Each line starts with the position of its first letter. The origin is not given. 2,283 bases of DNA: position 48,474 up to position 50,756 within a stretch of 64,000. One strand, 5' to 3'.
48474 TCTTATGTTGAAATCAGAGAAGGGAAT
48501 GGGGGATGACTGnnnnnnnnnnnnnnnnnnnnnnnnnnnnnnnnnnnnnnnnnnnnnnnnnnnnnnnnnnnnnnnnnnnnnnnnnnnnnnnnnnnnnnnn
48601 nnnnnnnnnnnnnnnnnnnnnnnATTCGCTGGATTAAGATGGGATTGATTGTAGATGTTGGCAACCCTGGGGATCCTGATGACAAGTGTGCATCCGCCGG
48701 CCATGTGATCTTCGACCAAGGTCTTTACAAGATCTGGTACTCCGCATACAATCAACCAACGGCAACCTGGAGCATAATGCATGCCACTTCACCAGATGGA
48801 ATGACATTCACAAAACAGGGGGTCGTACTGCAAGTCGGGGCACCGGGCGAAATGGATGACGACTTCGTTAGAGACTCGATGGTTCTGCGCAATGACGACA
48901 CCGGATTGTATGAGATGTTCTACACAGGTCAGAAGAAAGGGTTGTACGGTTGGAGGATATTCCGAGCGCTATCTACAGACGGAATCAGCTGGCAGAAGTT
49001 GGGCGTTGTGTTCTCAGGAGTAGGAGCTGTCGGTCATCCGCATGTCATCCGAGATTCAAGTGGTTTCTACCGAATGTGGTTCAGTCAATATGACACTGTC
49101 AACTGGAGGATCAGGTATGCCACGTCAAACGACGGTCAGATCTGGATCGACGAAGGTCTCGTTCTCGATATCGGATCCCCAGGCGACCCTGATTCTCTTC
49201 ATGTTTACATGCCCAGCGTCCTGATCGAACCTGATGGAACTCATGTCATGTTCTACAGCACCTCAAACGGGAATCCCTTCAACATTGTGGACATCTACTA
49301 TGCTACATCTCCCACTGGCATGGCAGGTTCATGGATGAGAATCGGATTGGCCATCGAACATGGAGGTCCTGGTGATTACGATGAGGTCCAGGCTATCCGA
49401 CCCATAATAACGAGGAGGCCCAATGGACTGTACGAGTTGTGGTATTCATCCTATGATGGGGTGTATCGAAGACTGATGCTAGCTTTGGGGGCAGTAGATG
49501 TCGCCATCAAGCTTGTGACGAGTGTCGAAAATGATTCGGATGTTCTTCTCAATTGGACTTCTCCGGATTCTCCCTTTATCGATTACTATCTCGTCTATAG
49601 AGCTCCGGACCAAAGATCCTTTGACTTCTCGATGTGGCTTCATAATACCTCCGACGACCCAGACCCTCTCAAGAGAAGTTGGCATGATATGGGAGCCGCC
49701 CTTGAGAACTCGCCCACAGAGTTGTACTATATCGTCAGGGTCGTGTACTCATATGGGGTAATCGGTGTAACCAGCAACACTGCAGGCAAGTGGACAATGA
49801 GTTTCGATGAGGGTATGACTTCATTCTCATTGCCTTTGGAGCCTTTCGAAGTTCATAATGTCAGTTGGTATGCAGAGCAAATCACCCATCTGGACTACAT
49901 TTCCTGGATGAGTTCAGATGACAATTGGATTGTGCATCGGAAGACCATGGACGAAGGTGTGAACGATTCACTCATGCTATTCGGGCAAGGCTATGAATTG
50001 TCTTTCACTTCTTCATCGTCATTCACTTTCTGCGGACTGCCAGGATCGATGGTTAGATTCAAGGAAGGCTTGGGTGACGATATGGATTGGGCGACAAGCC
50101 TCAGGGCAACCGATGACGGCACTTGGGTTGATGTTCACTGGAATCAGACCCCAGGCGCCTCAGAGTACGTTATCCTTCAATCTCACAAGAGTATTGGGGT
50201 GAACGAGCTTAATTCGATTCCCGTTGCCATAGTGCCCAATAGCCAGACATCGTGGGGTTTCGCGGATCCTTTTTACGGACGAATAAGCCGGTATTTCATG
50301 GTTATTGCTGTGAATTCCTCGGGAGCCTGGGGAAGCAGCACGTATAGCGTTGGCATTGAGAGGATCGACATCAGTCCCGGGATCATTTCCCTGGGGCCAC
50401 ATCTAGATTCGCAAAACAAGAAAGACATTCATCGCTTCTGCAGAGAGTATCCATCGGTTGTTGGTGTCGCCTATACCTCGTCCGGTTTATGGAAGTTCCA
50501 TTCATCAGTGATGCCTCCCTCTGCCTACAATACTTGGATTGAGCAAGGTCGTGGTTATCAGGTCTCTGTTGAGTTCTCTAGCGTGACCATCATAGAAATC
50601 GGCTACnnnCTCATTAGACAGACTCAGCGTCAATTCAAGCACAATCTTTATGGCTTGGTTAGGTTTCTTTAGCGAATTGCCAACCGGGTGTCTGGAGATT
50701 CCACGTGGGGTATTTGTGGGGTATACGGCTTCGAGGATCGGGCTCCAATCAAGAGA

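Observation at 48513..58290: Heads and stalks have different histories: the propeller of X-type protein E is closest to that of P-type protein F, and A, E and F share a conserved translation-initiation region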

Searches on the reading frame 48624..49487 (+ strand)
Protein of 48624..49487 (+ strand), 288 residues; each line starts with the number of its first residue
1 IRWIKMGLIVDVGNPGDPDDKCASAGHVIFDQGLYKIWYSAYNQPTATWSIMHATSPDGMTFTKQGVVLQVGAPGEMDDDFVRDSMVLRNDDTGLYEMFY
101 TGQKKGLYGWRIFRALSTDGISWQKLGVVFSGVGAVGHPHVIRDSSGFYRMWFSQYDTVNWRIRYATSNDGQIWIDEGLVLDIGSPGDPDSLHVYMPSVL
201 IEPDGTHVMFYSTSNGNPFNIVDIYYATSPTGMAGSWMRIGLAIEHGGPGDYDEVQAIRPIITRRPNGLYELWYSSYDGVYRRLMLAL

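Call 73: search_solved_structures(query=window:48624-49487:+, max_evalue=1, show_alignments=1)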
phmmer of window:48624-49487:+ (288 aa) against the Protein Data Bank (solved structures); distinct sequences matched with E-value up to 1: 22.
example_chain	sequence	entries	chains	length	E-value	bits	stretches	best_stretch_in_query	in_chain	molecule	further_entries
5ta7_A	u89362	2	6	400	0.00045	22.6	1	218-281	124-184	Glycoside Hydrolase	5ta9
6r3u_A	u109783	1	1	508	0.00054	22.3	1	50-132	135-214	Glycoside hydrolase family 32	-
6r3r_A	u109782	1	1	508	0.00064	22.1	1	50-131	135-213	Glycoside hydrolase family 32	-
8aa2_E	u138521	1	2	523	0.00071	22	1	50-131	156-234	Glycoside hydrolase family 32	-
8a9y_E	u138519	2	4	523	0.00071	22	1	51-131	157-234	Glycoside hydrolase family 32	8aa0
7znr_A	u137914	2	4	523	0.00072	21.9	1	50-131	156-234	Sucrose-6-phosphate hydrolase | Glycoside hydrolase family 32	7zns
4ak5_A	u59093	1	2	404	0.0017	20.7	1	218-278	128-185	ANHYDRO-ALPHA-L-GALACTOSIDASE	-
4ak7_A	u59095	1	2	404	0.0017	20.7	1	218-278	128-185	ANHYDRO-ALPHA-L-GALACTOSIDASE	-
4ak6_A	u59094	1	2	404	0.0017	20.7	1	218-278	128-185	ANHYDRO-ALPHA-L-GALACTOSIDASE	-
3r4y_A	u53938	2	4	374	0.0033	19.8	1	218-281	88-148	Glycosyl hydrolase family 32, N terminal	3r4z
4u6b_A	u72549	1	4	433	0.0051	19.2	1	25-86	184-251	Conserved hypothetical lipoprotein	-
7bj4_A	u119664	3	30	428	0.008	18.5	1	162-221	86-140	Levansucrase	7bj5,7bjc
3p2n_A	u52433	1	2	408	0.017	17.5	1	163-231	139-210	3,6-anhydro-alpha-L-galactosidase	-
7u8d_A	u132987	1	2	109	0.037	16.3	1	56-143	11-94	Peptidyl-prolyl cis-trans isomerase FKBP1A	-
4onz_A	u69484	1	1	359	0.12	14.7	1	135-219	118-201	putative glycoside hydrolase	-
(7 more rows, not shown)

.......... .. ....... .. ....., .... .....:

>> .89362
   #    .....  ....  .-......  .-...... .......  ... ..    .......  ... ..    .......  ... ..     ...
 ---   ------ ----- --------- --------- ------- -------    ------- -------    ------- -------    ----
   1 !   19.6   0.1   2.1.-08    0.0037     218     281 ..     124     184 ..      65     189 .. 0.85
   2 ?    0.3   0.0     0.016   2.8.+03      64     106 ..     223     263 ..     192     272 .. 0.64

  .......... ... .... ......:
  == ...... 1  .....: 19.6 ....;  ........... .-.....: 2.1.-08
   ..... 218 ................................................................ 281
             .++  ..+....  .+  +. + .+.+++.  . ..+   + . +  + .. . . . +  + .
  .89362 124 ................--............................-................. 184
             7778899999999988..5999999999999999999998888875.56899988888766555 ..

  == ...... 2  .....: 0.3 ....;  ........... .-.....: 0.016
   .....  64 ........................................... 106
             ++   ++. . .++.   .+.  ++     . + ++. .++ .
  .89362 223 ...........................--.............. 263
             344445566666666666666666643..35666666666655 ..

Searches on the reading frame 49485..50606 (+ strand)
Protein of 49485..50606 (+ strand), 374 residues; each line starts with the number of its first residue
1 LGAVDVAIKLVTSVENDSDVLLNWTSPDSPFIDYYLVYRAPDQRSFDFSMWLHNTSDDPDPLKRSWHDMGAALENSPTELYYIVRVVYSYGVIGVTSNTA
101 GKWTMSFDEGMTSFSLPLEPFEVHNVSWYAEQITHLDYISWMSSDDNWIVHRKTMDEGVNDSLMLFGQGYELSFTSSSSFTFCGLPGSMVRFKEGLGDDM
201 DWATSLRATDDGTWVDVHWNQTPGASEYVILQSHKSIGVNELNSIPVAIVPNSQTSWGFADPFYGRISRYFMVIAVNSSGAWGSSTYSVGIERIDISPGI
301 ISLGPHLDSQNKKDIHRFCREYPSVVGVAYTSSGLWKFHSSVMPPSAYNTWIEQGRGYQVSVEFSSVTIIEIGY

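Call 64: predict_structure(alignment_id=A2)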
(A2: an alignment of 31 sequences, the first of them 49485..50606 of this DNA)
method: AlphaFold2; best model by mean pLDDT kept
length: 374 residues; sequences in the alignment: 31
mean_pLDDT: 93.8   pTM: 0.91
mean pLDDT of the five models: 93.8, 92.4, 92.1, 92.1, 92.0
residues with pLDDT >= 90: 333; 70-90: 37; 50-70: 3; < 50: 1
segments of 3 or more residues with pLDDT < 50: none
pLDDT, mean of each block of 10 residues (from residue 1): 76 96 93 97 95 97 97 95 96 94 95 96 96 96 89 94 95 96 96 94 96 92 97 91 90 95 85 97 96 92 94 95 95 92 96 95 92 95
secondary structure, 60 per line:
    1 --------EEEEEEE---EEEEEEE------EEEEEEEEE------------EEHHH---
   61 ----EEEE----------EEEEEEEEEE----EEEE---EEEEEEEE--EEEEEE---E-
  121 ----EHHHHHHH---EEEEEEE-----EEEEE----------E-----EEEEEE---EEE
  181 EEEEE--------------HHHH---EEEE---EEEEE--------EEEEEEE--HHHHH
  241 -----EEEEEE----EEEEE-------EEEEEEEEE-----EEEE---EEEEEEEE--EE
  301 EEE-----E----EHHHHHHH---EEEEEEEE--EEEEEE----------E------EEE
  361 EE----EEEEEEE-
elements in order: E9-15 E19-25 E32-40 E65-68 E79-88 E93-96 E100-107 E110-115 H126-132 E136-142 E148-152 E169-174 E178-185 H200-203 E207-210 E214-218 E227-233 H236-240 E246-251 E256-260 E268-276 E282-285 E289-296 E299-303 H315-321 E325-332 E335-340 E358-362 E367-373

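Call 66: fold_search(model_id=the predicted structure, library=pdb)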
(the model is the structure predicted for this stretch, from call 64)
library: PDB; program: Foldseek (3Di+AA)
matches with E <= 10: 1592; with E <= 0.001: 121
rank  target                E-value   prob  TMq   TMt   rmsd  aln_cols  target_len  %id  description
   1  6tpw                  2.5e-09  1.00  0.22  0.22  34.9       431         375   12  Crystal structures of FNIII domain one through four of the human leucocyte common antigen-related protein ( LAR) (released 2020-05-13)
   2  8qy4_C                4.4e-08  1.00  0.22  0.15  29.0       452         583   11  Structure of interleukin 11 (gp130 P496L mutant). (released 2024-02-21)
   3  5e53_D                5.4e-08  1.00  0.19  0.23  25.1       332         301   11  Crystal structure of chicken CNTN1 FN1-FN3 domains (released 2016-08-31)
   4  8v2b_B                7.6e-08  1.00  0.21  0.14  27.9       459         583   10  Cryo-EM structure of mouse type II OSM receptor complex: model for full extracellular assembly (released 2024-11-20)
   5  9fls_A                8.5e-08  1.00  0.18  0.20  39.6       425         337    9  CryoEM structure of the fragment-3 (2061-2397) in the grappling hook protein A (GhpA) in the bacterium Aureispira sp.  (released 2024-10-16)
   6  7mrs_A                1.1e-07  1.00  0.19  0.23  25.4       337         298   14  Zebrafish CNTN4 APPb complex (released 2022-01-05)
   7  8qy6_A                1.1e-07  1.00  0.22  0.15  28.1       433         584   12  Structure of interleukin 6 (gp130 P496L mutant). (released 2024-02-21)
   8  5e53_B                1.9e-07  1.00  0.18  0.22  25.8       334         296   12  Crystal structure of chicken CNTN1 FN1-FN3 domains (released 2016-08-31)
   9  5mya_A                3.4e-07  1.00  0.19  0.23  29.8       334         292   11  Homodimerization of Tie2 Fibronectin-like domains 1-3 in space group C2 (released 2017-04-26)
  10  1fnf                  3.4e-07  1.00  0.20  0.21  34.8       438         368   14  FRAGMENT OF HUMAN FIBRONECTIN ENCOMPASSING TYPE-III REPEATS 7 THROUGH 10 (released 1996-01-29)
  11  8d6a_A                5.2e-07  1.00  0.21  0.20  21.1       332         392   12  Cryo-EM structure of human LIF signaling complex: model containing the interaction core region (released 2023-03-29)
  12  6mfa                  5.8e-07  1.00  0.23  0.23  15.5       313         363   14  Fragment of human fibronectin containing the 4th-7th type III domains (released 2019-09-18)
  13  8qy5_A                5.8e-07  1.00  0.22  0.15  28.5       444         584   11  Structure of interleukin 6. (released 2024-02-21)
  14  5utk_B                6.2e-07  1.00  0.18  0.23  29.4       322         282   11  Crystal structure of the membrane proximal three fibronectin type III (FNIII) domains of Tie2 (Tie2[FNIIIa-c]) (released 2017-04-12)
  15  7mrq                  8.1e-07  1.00  0.19  0.23  28.4       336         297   13  Chicken CNTN4 FN1-FN3 domains with T751A, V752A, Y781A, E786A mutations (released 2022-01-05)
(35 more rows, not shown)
